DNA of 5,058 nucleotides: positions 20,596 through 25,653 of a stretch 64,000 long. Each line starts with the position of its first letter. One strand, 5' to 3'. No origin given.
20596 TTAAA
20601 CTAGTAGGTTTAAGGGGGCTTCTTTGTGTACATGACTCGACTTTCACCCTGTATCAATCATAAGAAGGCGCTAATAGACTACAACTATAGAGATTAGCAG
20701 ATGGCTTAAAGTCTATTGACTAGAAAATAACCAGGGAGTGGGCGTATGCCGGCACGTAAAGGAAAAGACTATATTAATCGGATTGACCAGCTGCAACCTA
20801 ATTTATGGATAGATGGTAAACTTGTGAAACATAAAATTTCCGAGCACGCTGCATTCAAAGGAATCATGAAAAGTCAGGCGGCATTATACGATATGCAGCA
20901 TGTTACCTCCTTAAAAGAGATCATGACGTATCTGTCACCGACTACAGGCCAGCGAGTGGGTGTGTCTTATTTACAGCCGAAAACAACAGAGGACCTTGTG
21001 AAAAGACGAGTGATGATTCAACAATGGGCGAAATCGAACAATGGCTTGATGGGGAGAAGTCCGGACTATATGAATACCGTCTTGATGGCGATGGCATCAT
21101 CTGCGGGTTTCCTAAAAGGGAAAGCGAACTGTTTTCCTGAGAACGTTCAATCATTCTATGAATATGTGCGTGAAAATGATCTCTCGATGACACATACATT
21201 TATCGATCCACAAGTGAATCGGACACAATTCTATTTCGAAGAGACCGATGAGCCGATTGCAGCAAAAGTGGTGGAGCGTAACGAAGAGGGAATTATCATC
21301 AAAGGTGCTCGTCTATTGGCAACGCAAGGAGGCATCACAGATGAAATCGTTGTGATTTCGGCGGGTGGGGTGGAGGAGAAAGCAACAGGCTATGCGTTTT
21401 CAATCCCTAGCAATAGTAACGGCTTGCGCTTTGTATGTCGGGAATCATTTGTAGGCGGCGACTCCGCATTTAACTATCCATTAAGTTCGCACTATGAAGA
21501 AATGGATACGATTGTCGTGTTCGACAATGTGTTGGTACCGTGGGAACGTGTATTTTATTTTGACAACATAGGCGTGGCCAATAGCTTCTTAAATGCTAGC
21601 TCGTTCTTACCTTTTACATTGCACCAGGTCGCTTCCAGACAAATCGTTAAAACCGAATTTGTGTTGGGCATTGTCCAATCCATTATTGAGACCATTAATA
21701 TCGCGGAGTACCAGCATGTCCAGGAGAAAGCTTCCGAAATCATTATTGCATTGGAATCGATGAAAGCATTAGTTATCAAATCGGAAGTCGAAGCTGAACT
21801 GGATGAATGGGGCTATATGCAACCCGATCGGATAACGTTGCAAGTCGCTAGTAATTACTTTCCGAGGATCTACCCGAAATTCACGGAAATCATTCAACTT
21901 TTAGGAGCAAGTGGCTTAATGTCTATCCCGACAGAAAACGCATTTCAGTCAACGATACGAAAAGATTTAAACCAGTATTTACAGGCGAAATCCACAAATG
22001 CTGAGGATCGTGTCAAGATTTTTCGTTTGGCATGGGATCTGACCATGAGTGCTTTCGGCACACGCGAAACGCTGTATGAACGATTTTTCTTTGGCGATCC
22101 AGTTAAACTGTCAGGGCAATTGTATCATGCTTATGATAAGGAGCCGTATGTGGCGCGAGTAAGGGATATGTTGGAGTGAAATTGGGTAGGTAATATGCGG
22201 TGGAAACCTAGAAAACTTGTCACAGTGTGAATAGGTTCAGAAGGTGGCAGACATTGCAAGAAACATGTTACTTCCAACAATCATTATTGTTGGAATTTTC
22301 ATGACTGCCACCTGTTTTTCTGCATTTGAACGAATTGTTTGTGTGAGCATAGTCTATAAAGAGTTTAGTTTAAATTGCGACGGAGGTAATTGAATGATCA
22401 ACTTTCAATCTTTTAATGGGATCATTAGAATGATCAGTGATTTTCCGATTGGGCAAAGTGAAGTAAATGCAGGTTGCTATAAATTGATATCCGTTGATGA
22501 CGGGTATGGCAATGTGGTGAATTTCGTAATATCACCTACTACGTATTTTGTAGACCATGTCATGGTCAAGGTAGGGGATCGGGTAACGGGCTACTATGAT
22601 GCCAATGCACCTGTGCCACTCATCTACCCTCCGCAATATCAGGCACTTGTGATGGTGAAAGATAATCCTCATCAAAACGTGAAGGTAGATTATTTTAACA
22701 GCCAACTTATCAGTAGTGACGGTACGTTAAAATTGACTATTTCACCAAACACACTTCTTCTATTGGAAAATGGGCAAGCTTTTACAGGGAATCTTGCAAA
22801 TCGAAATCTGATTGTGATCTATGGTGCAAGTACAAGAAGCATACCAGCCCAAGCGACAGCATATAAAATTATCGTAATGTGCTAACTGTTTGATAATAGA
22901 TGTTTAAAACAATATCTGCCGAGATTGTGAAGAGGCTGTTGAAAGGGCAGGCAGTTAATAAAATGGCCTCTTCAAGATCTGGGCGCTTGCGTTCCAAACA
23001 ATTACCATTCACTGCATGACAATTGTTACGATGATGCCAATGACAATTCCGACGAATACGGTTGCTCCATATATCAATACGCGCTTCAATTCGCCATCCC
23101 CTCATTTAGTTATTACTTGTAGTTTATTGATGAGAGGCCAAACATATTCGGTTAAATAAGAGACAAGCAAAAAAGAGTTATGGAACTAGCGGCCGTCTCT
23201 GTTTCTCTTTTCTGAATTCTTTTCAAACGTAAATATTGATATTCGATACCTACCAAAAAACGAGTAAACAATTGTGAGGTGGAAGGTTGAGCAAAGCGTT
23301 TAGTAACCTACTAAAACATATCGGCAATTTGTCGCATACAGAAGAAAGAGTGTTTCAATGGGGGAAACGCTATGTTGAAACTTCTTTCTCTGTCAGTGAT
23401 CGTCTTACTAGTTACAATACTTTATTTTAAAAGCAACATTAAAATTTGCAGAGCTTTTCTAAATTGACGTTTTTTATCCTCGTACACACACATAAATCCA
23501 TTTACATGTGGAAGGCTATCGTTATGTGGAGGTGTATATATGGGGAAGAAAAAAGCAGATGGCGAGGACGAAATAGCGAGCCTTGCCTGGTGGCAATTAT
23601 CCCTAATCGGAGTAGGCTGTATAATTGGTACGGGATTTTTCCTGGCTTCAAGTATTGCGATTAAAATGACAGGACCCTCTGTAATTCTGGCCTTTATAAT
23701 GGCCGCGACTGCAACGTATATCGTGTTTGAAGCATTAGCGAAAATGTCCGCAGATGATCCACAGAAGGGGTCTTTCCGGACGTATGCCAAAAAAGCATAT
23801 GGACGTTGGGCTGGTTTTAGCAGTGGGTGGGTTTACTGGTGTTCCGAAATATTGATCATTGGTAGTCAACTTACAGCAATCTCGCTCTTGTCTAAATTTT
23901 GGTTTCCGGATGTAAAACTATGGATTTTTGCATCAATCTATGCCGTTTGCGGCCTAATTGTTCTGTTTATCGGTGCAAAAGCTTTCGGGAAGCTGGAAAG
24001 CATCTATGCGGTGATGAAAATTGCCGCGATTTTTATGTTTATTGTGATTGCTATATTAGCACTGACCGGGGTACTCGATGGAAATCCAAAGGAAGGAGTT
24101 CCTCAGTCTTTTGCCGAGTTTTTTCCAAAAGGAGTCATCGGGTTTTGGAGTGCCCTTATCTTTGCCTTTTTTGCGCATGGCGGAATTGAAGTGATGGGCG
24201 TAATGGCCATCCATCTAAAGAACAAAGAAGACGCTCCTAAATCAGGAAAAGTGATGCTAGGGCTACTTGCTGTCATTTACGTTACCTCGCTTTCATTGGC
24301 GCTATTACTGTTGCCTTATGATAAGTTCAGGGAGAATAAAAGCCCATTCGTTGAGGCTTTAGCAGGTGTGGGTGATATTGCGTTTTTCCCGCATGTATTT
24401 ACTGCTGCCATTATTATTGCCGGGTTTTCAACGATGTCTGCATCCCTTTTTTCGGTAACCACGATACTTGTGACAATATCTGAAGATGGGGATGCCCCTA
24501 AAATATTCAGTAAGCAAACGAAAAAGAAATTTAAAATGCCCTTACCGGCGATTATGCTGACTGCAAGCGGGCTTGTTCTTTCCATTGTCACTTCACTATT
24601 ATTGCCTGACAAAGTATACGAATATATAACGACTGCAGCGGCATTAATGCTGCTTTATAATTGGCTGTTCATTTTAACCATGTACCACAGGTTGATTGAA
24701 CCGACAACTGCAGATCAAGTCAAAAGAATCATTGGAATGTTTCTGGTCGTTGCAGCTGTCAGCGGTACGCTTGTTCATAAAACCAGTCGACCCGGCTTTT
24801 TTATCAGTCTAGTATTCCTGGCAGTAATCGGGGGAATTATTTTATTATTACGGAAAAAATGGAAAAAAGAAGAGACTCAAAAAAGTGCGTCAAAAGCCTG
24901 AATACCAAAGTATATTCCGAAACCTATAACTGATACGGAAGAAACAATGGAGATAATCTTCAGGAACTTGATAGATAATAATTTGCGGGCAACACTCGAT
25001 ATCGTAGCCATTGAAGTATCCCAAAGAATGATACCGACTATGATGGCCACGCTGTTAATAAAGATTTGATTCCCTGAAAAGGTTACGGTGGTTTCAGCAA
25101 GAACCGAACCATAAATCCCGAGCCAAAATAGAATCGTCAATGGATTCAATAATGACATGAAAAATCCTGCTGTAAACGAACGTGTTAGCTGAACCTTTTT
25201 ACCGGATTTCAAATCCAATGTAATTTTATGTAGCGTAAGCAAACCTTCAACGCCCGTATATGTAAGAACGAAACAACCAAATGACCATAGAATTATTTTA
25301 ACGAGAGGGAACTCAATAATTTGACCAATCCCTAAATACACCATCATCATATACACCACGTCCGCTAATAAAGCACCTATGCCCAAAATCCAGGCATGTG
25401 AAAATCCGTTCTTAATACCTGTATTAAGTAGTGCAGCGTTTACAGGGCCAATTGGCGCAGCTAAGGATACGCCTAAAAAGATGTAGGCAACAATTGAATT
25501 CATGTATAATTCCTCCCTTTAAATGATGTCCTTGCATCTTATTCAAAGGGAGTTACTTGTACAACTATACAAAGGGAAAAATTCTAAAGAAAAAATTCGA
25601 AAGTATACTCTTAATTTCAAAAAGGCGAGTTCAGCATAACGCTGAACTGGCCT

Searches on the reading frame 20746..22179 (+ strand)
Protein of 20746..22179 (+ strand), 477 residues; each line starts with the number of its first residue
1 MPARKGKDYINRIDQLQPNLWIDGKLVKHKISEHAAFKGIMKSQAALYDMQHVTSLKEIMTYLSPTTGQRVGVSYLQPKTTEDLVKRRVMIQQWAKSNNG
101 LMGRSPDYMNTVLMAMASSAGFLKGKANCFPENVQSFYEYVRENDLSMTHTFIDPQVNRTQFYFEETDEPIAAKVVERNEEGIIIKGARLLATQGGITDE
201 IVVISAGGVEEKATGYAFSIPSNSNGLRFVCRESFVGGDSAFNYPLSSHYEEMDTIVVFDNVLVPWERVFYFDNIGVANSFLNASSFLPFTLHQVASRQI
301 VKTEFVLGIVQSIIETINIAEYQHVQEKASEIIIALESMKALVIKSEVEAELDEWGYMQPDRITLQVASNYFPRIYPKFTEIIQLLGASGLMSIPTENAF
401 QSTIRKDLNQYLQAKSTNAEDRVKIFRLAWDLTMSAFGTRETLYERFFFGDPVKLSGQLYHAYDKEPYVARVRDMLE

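Call 13: search_protein_families(library=pfam, proteins=[window:20746-22179:+], max_evalue=0.001)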
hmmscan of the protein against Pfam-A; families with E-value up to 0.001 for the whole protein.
window:20746-22179:+ (477 aa): 2 families
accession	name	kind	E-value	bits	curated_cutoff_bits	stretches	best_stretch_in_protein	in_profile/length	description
PF11794.13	HpaB_N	-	6.6e-91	305.1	35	1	6-270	2-269/270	4-hydroxyphenylacetate 3-hydroxylase N terminal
PF03241.18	HpaB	-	8.9e-68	227.8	25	1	278-476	1-201/202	4-hydroxyphenylacetate 3-hydroxylase C terminal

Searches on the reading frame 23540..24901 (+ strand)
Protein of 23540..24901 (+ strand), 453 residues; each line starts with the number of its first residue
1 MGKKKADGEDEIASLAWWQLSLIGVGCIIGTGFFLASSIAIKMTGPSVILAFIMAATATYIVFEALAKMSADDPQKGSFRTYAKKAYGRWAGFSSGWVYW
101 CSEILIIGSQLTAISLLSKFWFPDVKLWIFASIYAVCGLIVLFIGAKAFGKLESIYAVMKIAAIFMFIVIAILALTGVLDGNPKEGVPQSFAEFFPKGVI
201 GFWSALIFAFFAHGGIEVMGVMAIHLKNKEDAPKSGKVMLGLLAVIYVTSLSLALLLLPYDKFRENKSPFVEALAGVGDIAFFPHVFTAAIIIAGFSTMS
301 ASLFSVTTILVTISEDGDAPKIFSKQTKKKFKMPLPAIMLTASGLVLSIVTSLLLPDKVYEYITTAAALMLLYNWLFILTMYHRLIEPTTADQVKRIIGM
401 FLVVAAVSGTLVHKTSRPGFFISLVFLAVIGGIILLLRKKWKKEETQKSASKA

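Call 13: search_protein_families(library=pfam, proteins=[window:23540-24901:+], max_evalue=0.001)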
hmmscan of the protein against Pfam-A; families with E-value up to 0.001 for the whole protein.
window:23540-24901:+ (453 aa): 2 families
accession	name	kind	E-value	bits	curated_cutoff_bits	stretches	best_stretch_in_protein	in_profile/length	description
PF00324.27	AA_permease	-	6.7e-60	203.5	24.6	1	21-385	3-381/470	Amino acid permease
PF13520.12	AA_permease_2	-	1.6e-27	97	27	1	15-400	1-386/427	Amino acid permease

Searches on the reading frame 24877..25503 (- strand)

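Call 13: search_protein_families(library=pfam, proteins=[window:24877-25503:-], max_evalue=0.001)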
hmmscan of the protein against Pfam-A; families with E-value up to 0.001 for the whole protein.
window:24877-25503:- (208 aa): 1 family
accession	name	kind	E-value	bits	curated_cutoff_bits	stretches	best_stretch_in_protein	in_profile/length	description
PF01810.24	LysE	-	3.5e-37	128.2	25.6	1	12-202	1-192/193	LysE type translocator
